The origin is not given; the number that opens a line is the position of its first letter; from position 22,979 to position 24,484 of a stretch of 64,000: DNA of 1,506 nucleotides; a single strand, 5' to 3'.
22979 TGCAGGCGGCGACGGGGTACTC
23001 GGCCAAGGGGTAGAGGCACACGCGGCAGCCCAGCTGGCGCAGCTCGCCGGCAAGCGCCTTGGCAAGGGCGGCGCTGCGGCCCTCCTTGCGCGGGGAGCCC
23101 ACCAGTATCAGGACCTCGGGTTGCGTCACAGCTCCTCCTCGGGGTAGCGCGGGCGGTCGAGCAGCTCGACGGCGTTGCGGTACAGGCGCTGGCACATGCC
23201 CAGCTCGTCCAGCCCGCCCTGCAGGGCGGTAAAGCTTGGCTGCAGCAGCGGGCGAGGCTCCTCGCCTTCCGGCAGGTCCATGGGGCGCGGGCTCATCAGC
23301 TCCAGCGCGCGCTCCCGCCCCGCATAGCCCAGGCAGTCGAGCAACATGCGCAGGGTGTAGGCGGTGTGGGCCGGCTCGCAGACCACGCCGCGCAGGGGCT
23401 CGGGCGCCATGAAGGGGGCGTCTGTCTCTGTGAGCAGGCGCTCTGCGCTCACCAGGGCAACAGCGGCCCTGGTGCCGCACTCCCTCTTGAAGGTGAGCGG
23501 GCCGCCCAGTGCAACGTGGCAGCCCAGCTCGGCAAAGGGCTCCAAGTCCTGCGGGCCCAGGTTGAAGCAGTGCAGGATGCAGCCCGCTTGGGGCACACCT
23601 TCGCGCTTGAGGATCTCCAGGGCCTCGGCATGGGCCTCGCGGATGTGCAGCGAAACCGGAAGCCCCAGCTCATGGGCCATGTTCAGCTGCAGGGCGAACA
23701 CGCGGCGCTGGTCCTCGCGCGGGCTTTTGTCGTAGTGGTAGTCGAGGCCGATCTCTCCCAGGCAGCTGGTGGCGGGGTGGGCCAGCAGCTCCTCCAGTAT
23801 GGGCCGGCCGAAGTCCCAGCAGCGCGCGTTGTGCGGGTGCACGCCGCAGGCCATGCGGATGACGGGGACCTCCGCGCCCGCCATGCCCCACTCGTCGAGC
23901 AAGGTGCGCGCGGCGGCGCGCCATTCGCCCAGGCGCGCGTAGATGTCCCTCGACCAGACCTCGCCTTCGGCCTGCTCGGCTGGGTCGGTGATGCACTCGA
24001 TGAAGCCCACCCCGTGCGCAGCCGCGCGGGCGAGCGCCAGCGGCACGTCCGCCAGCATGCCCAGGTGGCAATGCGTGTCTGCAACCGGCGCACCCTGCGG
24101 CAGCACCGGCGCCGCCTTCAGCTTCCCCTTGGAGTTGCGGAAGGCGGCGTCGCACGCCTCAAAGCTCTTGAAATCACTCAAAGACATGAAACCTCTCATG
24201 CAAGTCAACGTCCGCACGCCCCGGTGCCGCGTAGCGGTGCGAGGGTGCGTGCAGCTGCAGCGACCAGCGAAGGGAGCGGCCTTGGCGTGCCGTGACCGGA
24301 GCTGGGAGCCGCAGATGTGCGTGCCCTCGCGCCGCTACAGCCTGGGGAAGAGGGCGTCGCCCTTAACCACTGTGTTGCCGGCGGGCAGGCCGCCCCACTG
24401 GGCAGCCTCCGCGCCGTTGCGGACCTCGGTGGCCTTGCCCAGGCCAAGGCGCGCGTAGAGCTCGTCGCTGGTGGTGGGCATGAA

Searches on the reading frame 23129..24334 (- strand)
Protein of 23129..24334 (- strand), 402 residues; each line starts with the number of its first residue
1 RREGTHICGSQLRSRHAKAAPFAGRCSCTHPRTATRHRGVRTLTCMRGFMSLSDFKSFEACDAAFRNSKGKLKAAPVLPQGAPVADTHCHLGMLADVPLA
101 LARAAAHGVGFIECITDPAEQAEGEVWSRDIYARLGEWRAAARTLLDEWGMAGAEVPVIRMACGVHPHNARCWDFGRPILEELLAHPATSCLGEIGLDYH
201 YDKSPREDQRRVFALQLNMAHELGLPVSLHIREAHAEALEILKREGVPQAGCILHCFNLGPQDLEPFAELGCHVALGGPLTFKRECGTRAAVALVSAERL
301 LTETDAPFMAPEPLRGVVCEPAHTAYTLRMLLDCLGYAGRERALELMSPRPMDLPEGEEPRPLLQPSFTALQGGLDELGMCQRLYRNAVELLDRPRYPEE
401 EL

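Call 21: search_protein_families(library=pfam, proteins=[window:23129-24334:-], max_evalue=0.00001)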
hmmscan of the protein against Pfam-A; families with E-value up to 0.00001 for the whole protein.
window:23129-24334:- (402 aa): 1 family
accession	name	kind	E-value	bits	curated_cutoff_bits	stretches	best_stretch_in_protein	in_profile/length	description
PF01026.27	TatD_DNase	-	2.1e-52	178.4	27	1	86-334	2-232/253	TatD related DNase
